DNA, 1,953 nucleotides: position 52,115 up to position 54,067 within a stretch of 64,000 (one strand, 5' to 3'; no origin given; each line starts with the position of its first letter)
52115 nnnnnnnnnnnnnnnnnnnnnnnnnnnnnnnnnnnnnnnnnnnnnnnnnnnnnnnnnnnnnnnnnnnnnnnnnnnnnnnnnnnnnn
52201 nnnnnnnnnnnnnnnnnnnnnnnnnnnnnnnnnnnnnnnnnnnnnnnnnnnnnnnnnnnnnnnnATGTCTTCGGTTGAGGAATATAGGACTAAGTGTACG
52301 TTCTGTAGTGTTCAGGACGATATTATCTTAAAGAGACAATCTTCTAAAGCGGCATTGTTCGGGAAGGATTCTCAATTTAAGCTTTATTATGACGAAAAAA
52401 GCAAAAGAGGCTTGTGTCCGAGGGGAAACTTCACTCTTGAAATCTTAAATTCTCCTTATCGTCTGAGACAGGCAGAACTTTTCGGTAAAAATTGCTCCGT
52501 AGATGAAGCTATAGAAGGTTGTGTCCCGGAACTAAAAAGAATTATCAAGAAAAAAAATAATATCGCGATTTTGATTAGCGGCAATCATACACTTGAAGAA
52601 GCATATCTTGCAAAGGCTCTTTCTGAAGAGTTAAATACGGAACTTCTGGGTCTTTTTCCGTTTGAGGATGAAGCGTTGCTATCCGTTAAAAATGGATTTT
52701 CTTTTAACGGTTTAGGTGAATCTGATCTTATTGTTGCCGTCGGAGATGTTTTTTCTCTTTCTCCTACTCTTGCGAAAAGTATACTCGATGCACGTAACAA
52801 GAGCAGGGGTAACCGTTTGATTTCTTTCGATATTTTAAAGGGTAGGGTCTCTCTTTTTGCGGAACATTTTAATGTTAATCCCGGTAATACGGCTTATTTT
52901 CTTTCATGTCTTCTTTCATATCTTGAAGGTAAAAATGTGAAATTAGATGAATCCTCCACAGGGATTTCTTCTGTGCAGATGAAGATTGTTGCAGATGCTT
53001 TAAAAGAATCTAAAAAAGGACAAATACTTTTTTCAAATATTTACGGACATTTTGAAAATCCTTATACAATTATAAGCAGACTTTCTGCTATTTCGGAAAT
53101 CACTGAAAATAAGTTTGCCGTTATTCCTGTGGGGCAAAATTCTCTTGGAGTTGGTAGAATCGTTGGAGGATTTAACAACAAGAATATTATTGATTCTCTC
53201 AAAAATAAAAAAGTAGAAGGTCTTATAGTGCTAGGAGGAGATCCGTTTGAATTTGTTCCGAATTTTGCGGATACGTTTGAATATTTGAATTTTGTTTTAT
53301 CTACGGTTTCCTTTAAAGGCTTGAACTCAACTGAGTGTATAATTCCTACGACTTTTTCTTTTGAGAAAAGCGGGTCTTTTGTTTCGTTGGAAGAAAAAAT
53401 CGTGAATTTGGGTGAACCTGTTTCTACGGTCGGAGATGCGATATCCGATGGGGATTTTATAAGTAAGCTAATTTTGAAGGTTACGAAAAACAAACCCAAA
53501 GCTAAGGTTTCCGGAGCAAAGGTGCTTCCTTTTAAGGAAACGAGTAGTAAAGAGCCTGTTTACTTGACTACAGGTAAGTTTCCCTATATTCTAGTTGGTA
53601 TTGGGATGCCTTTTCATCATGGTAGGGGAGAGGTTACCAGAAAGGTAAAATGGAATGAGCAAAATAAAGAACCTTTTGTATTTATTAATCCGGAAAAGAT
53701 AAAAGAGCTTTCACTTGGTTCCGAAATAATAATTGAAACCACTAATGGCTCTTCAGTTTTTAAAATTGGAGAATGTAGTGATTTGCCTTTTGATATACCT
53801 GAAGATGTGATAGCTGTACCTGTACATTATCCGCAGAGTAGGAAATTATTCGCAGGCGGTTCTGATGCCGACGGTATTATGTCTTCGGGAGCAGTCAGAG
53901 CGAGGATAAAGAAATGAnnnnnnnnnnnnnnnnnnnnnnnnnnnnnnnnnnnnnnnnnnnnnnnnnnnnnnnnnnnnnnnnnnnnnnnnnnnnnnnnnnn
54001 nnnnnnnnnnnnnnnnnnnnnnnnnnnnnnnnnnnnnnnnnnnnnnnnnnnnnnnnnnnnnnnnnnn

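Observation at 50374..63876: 17-gene operon joining an AsrAB/HydBG-like module, a degenerate MopB subunit, a group 4 [NiFe] hydrogenase and a full Mrp antiporter module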

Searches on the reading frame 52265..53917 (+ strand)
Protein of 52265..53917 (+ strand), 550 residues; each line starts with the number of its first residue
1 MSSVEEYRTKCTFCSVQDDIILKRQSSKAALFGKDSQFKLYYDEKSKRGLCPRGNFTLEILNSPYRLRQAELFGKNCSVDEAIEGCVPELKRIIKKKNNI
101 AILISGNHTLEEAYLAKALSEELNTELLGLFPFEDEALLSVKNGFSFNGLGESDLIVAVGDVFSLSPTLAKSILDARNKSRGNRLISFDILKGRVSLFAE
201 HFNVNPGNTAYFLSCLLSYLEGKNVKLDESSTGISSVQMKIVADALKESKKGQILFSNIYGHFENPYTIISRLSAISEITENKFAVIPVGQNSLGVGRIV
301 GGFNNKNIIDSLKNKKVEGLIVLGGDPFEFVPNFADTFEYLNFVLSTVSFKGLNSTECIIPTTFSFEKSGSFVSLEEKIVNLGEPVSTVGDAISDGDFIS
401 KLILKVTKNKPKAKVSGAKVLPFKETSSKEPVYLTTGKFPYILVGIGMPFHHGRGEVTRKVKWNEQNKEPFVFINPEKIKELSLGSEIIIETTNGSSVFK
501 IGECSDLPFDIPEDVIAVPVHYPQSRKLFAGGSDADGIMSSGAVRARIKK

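Call 3: search_protein_families(library=pfam, proteins=[window:52265-53917:+], max_evalue=0.01)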
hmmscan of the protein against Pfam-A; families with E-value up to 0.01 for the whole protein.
window:52265-53917:+ (550 aa): 3 families
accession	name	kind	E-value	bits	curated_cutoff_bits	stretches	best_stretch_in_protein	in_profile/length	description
PF00384.28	Molybdopterin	-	5.3e-07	29.4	24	1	81-402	21-350/353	Molybdopterin oxidoreductase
PF13353.11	Fer4_12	-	0.0038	18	22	1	305-339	41-72/137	4Fe-4S single cluster domain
PF01568.27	Molydop_binding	-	0.0044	17.5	26.8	1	456-524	16-82/110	Molydopterin dinucleotide binding domain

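Call 17: find_homologous_proteins(query=window:52265-53917:+)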
Query window:52265-53917:+ (550 aa): 52 proteins with E <= 0.001 among 8000 candidates.
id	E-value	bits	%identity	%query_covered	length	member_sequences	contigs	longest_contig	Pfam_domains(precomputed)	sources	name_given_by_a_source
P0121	0.0e+0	1214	100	100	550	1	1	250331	PF00384.28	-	-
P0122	2.0e-278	942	77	100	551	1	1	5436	PF00384.28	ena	-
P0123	1.2e-276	936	76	100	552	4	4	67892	PF00384.28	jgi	jgi:anaerobic selenocysteine-containing dehydrogenase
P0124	2.8e-276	935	75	100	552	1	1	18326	PF00384.28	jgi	jgi:hypothetical protein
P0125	3.5e-270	915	74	100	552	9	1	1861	-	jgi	-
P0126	6.7e-266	901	74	100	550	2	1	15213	PF00384.28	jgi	jgi:anaerobic selenocysteine-containing dehydrogenase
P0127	1.2e-264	897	74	100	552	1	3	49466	PF00384.28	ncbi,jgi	-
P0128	4.3e-264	895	73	100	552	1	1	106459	PF00384.28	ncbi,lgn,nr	ncbi:hypothetical protein JW879_10065 [candidate division WOR-3 bacterium]|nr:hypothetical protein [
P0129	2.3e-263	892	73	100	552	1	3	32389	PF00384.28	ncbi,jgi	-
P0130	1.7e-261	886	73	100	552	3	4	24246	PF00384.28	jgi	jgi:anaerobic selenocysteine-containing dehydrogenase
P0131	5.3e-261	885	72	100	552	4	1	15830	PF00384.28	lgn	-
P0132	2.2e-260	883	72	100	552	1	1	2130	PF00384.28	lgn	-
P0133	2.3e-260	883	72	100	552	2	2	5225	PF00384.28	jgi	jgi:predicted molibdopterin-dependent oxidoreductase YjgC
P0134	3.7e-260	882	72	100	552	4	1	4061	PF00384.28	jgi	jgi:hypothetical protein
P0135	7.7e-260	881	72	100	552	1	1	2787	PF00384.28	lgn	-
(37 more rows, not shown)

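Call 18: search_solved_structures(query=window:52265-53917:+, max_evalue=1, show_alignments=2)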
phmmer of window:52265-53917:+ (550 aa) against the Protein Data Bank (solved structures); distinct sequences matched with E-value up to 1: 9.
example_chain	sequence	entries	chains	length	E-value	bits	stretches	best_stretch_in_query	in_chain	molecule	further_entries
9bov_A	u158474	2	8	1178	1.3e-05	27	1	8-384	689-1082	Molybdopterin oxidoreductase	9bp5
9t1s_L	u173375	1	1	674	0.00063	21.5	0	431-525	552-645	formate dehydrogenase (coenzyme F420)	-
8rqz_C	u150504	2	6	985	0.015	16.9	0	51-229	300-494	Probable oxidoreductase YjgC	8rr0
9gzq_A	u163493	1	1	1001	0.016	16.9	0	51-229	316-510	Probable oxidoreductase YjgC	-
7vw6_A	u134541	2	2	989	0.033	15.8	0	433-516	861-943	Formate dehydrogenase | Tungsten-containing formate dehydrogenase alpha subunit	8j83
7e5z_A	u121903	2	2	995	0.033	15.8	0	433-516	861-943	Formate dehydrogenase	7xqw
7bkb_D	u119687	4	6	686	0.076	14.6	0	316-406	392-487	Formate dehydrogenase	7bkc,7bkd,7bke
7qv7_S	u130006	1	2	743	0.088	14.4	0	307-401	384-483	Hydrogen dependent carbon dioxide reductase subunit FdhF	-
8rja_B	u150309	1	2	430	0.22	13.1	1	183-299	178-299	Formylmethanofuran dehydrogenase subunit B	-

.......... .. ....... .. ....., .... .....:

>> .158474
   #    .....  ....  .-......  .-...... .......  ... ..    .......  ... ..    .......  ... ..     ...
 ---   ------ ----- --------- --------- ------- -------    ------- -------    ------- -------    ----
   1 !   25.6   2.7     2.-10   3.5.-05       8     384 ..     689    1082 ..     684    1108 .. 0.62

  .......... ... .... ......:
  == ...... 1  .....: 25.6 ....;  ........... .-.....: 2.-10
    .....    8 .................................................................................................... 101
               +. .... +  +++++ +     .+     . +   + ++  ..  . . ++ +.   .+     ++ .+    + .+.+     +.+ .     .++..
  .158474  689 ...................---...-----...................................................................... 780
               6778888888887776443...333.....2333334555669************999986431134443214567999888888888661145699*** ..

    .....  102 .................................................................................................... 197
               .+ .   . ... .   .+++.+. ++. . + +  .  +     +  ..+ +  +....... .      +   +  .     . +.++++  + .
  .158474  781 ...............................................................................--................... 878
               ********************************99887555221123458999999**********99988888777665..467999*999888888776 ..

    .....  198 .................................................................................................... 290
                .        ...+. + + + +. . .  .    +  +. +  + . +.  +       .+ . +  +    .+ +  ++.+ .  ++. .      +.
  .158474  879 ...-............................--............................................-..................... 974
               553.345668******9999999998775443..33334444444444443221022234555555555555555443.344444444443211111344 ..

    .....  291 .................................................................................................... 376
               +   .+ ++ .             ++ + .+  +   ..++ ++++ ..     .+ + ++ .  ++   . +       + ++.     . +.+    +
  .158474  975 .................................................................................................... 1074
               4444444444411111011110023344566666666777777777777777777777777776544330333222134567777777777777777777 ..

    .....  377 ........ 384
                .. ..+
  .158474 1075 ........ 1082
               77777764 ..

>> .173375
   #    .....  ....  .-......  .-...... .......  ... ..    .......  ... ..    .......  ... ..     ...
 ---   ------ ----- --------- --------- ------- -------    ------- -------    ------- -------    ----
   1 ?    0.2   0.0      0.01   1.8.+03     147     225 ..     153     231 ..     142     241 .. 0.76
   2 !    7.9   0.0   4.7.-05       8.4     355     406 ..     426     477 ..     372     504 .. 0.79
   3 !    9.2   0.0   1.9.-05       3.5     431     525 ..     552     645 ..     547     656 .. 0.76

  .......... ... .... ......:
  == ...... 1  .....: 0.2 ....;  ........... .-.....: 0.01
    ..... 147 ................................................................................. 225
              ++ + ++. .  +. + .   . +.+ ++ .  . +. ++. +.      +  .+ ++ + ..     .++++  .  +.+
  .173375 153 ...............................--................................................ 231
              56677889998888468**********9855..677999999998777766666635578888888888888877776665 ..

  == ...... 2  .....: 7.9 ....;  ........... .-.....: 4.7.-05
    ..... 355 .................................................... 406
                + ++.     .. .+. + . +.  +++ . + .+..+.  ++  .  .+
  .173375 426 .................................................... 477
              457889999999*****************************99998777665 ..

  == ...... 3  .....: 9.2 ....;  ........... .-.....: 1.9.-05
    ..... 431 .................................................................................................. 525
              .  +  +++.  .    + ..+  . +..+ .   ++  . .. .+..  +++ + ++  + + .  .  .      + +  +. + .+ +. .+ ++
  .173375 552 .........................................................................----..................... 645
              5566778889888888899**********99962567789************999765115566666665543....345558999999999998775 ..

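Call 39: predict_structure(alignment_id=A2)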
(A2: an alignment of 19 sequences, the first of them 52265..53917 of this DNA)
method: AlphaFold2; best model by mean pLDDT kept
length: 550 residues; sequences in the alignment: 19
mean_pLDDT: 80.0   pTM: 0.83
mean pLDDT of the five models: 80.0, 78.2, 77.0, 74.1, 73.6
residues with pLDDT >= 90: 231; 70-90: 199; 50-70: 46; < 50: 74
segments of 3 or more residues with pLDDT < 50: 1-55, 450-467
pLDDT, mean of each block of 10 residues (from residue 1): 35 39 41 38 42 52 79 93 96 95 87 94 94 86 80 88 64 59 83 74 91 96 89 93 95 90 91 96 86 81 87 94 85 86 90 78 85 81 82 94 94 84 79 85 80 34 48 93 92 92 81 91 84 83 91
secondary structure, 60 per line:
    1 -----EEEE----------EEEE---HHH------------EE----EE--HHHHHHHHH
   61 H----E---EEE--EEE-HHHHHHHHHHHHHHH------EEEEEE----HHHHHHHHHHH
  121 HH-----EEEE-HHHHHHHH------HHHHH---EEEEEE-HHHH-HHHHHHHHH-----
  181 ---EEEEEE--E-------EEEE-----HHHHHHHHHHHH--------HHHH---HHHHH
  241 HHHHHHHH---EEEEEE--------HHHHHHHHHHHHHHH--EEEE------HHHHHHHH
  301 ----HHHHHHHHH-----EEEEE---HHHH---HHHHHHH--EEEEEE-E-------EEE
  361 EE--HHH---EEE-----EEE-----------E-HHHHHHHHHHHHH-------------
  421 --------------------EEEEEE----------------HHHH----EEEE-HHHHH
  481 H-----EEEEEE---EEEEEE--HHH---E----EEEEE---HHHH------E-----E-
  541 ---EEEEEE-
elements in order: E6-9 E20-23 H52-61 E70-72 E75-77 H79-93 E100-105 H110-122 E128-131 H133-140 H147-151 E155-160 H162-165 H167-175 E184-189 E200-203 H209-220 H229-232 H236-248 E252-257 H266-280 E283-286 H293-300 H305-313 E319-323 H327-330 H334-340 E343-348 E358-362 E371-373 E379-381 H395-407 E441-446 H463-466 E471-474 H476-481 E487-492 E496-501 E515-519 H523-526 E544-549

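Call 43: fold_search(model_id=the predicted structure, library=pdb)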
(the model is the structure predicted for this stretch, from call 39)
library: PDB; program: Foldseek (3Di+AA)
matches with E <= 10: 1414; with E <= 0.001: 168
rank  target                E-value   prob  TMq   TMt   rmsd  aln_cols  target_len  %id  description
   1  7vw6_A                1.5e-27  1.00  0.71  0.44   7.7       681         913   17  Cryo-EM Structure of Formate Dehydrogenase 1 from Methylorubrum extorquens AM1 (released 2022-06-01)
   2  8j83_A                1.3e-26  1.00  0.76  0.47   7.4       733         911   17  Crystal structure of formate dehydrogenase from Methylorubrum extorquens AM1 (released 2023-10-11)
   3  8rqz_C                2.1e-25  1.00  0.74  0.44   6.8       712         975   15  Crystal structure of Molybdenum bispyranopterin guanine dinucleotide formate dehydrogenases ForCE1 from Bacillus subti (released 2025-08-06)
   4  1fdi                  1.2e-24  1.00  0.73  0.57   6.0       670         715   14  OXIDIZED FORM OF FORMATE DEHYDROGENASE H FROM E. COLI COMPLEXED WITH THE INHIBITOR NITRITE (released 1997-08-20)
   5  9ktl_A                1.3e-24  1.00  0.72  0.43   7.7       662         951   14  Cryo-EM structure of reduced form of formate dehydrogenase from Rhodobacter aestuarii (RaFDH) with NADH (released 2025-06-18)
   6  2v45                  5.4e-24  1.00  0.71  0.55   7.6       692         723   15  A New Catalytic Mechanism of Periplasmic Nitrate Reductase from Desulfovibrio desulfuricans ATCC 27774 from Crystallogra (released 2008-03-18)
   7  2jio                  1.0e-23  1.00  0.72  0.56   7.5       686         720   15  A New Catalytic Mechanism of Periplasmic Nitrate Reductase from Desulfovibrio desulfuricans ATCC 27774 from Crystallogra (released 2008-03-18)
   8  7z0t_A                1.0e-23  1.00  0.72  0.57   6.0       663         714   15  Structure of the Escherichia coli formate hydrogenlyase complex (aerobic preparation, composite structure) (released 2022-09-28)
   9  2v3v                  3.9e-23  1.00  0.71  0.55   7.8       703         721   14  A New Catalytic Mechanism of Periplasmic Nitrate Reductase from Desulfovibrio desulfuricans ATCC 27774 from Crystallogra (released 2008-03-18)
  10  2nap                  4.2e-23  1.00  0.71  0.55   8.3       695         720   15  DISSIMILATORY NITRATE REDUCTASE (NAP) FROM DESULFOVIBRIO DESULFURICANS (released 1999-09-19)
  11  1aa6                  6.7e-23  1.00  0.69  0.56   6.1       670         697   14  REDUCED FORM OF FORMATE DEHYDROGENASE H FROM E. COLI (released 1997-08-20)
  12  6tg9_A                1.0e-22  1.00  0.73  0.44   6.6       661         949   14  Cryo-EM Structure of NADH reduced form of NAD+-dependent Formate Dehydrogenase from Rhodobacter capsulatus (released 2020-04-22)
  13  8e9g_G                1.4e-22  1.00  0.64  0.47   5.8       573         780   14  Mycobacterial respiratory complex I with both quinone positions modelled (released 2022-10-12)
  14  2nya_A                3.5e-22  1.00  0.73  0.52   7.0       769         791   12  Crystal structure of the periplasmic nitrate reductase (NAP) from Escherichia coli (released 2006-12-05)
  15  3o5a_A                2.0e-21  1.00  0.71  0.51   7.3       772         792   12  Crystal Structure of partially reduced Periplasmic Nitrate Reductase from Cupriavidus necator using Ionic Liquids (released 2011-04-06)
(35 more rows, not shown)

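Call 45: search_protein_representatives(protein=window:52265-53917:+)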
Query: 550 residues. Proteins with E-value up to 0.001 (for the whole library): 196; up to 1e-10: 97; up to 1e-30: 14. The best 150 are listed.
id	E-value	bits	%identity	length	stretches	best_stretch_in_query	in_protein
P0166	5.6e-176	602.4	52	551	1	1-549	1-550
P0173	1.2e-51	192.2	30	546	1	9-542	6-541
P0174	9.8e-50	185.9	30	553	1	1-530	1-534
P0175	2.6e-48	181.2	29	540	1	10-530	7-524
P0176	1.3e-46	175.5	29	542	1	7-530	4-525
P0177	3.2e-40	154.5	69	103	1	448-550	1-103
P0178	1.2e-39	152.6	30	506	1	7-468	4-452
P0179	6.8e-39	150.1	41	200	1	359-549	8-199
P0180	1.5e-38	149.0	29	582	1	9-530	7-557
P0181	8.1e-36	140.0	30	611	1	3-535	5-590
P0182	2.8e-35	138.2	32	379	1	1-348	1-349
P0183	5.9e-34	133.8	27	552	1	8-533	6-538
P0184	1.6e-33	132.4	25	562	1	5-533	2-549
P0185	3.8e-32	127.8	29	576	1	8-535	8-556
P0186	1.0e-29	119.8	28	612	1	8-531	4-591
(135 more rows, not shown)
